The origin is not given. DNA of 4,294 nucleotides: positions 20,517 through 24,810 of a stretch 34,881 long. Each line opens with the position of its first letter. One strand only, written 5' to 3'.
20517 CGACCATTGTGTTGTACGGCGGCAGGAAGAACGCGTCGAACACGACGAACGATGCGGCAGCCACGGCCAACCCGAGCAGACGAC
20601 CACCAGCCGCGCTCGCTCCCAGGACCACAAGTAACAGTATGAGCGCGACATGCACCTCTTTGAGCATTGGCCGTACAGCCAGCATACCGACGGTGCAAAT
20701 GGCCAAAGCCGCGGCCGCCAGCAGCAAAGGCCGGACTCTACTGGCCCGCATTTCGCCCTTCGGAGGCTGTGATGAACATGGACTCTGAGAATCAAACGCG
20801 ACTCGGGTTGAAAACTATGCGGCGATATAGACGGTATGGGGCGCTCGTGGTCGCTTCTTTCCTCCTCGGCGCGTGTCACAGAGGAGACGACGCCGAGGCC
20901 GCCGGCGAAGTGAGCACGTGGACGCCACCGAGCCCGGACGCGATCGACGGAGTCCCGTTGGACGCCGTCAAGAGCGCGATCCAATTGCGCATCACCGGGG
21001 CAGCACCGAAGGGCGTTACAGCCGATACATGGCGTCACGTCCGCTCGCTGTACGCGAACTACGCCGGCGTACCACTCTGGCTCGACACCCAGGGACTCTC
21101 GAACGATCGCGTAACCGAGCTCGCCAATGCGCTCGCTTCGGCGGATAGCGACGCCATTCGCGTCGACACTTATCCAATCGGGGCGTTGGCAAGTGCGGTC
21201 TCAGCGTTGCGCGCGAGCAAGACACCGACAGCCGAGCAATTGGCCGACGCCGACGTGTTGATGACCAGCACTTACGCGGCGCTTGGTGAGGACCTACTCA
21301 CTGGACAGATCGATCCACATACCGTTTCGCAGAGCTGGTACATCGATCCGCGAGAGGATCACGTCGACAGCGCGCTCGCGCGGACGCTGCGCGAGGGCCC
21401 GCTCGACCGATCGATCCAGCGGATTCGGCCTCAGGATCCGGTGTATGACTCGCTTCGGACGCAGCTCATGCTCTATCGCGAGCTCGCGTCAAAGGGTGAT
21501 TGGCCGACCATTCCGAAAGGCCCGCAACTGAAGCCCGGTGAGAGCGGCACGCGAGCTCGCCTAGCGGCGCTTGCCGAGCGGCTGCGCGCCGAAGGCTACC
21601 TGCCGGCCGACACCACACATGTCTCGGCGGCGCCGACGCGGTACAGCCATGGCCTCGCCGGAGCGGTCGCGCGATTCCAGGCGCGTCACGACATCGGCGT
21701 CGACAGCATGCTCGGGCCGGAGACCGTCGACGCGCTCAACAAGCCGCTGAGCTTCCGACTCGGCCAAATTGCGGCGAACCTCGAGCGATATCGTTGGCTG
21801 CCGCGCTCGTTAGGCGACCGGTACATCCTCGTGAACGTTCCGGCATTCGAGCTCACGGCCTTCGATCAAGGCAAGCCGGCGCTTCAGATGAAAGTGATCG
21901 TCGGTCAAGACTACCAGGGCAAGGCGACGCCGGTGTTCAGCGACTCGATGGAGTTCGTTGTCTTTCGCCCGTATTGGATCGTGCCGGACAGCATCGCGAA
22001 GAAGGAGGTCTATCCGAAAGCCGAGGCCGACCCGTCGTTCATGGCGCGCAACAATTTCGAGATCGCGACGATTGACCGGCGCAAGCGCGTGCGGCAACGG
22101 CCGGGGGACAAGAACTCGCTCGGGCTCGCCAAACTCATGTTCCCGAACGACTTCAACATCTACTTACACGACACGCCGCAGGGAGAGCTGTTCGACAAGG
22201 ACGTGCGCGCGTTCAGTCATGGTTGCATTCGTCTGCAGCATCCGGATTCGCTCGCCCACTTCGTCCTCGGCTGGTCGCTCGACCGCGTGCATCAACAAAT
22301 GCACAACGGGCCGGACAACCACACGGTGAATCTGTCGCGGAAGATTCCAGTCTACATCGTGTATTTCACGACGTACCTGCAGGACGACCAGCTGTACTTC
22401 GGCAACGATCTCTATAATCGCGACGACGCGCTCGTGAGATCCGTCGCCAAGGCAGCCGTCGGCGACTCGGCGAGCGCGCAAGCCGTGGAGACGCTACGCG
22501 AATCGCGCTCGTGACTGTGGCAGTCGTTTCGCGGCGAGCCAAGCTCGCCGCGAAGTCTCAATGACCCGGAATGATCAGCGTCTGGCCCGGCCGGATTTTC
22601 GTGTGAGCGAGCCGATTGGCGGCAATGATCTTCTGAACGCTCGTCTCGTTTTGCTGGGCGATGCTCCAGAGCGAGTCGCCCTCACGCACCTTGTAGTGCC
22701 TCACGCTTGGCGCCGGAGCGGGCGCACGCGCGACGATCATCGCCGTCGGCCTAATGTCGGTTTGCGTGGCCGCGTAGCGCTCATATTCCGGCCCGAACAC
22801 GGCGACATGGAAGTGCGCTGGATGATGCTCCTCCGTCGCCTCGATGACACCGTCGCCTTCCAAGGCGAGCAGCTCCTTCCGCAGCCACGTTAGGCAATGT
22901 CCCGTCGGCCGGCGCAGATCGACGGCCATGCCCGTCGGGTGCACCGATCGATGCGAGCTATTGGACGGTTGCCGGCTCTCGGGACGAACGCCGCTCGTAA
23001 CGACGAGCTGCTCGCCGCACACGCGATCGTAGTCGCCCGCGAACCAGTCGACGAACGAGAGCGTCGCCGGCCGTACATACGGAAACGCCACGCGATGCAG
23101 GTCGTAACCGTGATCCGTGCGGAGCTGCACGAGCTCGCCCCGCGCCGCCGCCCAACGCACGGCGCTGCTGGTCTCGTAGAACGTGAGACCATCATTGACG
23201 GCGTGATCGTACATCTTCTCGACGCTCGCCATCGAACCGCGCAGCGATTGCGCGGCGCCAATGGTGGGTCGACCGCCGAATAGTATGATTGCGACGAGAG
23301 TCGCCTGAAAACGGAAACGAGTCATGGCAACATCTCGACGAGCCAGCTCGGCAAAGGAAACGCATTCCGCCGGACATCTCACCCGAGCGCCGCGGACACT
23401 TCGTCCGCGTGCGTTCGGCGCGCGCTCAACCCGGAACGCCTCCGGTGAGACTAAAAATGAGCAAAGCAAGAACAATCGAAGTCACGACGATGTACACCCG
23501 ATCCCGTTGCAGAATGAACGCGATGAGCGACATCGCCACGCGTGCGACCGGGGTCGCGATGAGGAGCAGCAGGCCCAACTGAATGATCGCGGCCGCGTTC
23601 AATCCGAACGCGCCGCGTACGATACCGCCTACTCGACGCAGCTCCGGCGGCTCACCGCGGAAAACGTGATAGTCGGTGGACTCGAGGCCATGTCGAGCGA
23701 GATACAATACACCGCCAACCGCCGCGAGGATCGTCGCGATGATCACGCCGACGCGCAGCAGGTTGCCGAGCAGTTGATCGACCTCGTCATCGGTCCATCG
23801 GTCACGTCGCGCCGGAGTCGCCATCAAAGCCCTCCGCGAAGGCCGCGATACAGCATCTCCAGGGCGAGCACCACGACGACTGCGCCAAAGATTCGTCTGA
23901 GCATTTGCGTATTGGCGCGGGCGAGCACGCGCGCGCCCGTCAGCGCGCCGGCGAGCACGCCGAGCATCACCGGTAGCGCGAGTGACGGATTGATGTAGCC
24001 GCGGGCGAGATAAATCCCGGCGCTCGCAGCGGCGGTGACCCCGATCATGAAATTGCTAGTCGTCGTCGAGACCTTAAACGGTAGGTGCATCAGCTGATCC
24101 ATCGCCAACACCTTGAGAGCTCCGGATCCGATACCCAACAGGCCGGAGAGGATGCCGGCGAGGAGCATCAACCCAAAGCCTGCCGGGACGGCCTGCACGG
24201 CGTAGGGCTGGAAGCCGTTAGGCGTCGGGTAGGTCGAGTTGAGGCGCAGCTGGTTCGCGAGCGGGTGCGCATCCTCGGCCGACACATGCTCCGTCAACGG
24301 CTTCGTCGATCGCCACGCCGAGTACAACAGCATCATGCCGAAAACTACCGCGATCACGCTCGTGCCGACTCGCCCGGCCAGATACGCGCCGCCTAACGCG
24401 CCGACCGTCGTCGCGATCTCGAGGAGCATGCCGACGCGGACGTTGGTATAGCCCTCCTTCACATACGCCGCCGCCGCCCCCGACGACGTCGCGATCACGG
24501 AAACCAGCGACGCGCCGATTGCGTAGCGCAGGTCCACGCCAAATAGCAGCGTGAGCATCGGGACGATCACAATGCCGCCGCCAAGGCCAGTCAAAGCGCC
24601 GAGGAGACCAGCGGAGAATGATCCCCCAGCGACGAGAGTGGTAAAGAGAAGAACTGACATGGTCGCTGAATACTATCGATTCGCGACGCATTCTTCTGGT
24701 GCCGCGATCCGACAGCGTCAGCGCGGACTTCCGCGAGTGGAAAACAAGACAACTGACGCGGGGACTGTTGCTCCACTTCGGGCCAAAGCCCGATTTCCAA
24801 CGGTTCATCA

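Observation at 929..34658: Non-palindromic word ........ (core CCTAACG) occurs 25 times in 34.9 kb, in both orientations and every stop-free frame, at the cost of rare codons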

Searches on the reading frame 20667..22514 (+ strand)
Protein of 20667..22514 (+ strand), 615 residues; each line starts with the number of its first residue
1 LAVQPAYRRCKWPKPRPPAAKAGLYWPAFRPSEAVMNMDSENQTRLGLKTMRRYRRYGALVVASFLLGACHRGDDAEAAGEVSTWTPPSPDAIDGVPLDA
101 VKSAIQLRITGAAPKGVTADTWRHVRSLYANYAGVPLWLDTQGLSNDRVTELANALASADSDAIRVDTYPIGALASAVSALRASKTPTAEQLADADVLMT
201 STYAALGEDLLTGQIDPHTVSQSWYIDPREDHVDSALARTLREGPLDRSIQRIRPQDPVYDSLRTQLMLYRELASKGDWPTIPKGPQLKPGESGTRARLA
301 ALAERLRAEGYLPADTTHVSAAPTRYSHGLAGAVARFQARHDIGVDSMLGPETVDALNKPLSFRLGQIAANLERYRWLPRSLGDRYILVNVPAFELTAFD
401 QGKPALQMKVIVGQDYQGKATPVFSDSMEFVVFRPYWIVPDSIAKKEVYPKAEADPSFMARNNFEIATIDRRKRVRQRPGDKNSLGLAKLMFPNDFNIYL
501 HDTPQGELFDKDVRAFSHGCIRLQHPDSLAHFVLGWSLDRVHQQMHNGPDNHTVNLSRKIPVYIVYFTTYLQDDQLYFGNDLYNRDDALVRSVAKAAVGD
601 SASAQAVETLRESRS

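Call 8: search_protein_families(library=pfam, proteins=[window:20667-22514:+])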
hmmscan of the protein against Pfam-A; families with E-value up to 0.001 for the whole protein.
window:20667-22514:+ (615 aa): 3 families
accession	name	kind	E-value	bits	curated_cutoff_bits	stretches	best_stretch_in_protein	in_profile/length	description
PF20142.4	Scaffold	-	3.5e-25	89.8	24.6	1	124-267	2-139/139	Scaffold domain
PF03734.19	YkuD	-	1.1e-23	84.9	23.4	1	384-534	1-139/146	L,D-transpeptidase catalytic domain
PF01471.23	PG_binding_1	-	1.2e-06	29.1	23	1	298-357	4-57/57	Putative peptidoglycan binding domain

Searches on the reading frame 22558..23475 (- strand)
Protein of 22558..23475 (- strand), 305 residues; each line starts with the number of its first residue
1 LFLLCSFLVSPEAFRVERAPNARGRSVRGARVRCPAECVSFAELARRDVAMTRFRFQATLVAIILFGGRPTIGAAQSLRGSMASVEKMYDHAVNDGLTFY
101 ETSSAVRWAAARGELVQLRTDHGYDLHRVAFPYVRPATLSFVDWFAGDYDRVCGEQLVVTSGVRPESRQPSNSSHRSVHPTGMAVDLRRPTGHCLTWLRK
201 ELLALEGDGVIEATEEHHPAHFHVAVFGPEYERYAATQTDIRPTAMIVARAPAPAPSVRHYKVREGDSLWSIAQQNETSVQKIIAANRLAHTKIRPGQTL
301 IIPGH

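Call 8: search_protein_families(library=pfam, proteins=[window:22558-23475:-])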
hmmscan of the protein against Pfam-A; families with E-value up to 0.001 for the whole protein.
window:22558-23475:- (305 aa): 3 families
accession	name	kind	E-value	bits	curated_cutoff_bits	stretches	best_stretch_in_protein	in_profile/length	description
PF01476.26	LysM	-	3.7e-16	59.2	20.9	1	261-303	1-43/43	LysM domain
PF18979.5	DUF5715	-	2.6e-09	37.4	26.8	1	88-227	6-171/171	Family of unknown function (DUF5715)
PF23473.1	LysM3_LYK4_5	-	2.2e-05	24.9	29.3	1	261-303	5-47/48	LYK4/5 LysM3 domain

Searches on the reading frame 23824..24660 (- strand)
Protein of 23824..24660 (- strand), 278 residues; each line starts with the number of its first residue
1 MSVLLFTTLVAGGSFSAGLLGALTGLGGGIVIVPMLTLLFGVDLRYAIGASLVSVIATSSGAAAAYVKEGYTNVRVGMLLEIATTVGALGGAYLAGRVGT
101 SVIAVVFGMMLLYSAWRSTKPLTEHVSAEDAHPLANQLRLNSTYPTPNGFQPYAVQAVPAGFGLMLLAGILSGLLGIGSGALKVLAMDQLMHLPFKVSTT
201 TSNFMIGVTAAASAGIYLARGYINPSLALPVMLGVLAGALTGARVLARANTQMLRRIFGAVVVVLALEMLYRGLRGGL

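Call 8: search_protein_families(library=pfam, proteins=[window:23824-24660:-])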
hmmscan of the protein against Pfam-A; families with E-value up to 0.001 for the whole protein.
window:23824-24660:- (278 aa): 1 family
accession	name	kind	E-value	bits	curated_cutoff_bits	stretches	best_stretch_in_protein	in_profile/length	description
PF01925.25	TauE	-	1.1e-46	159.8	32.6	1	12-269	3-237/237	Sulfite exporter TauE/SafE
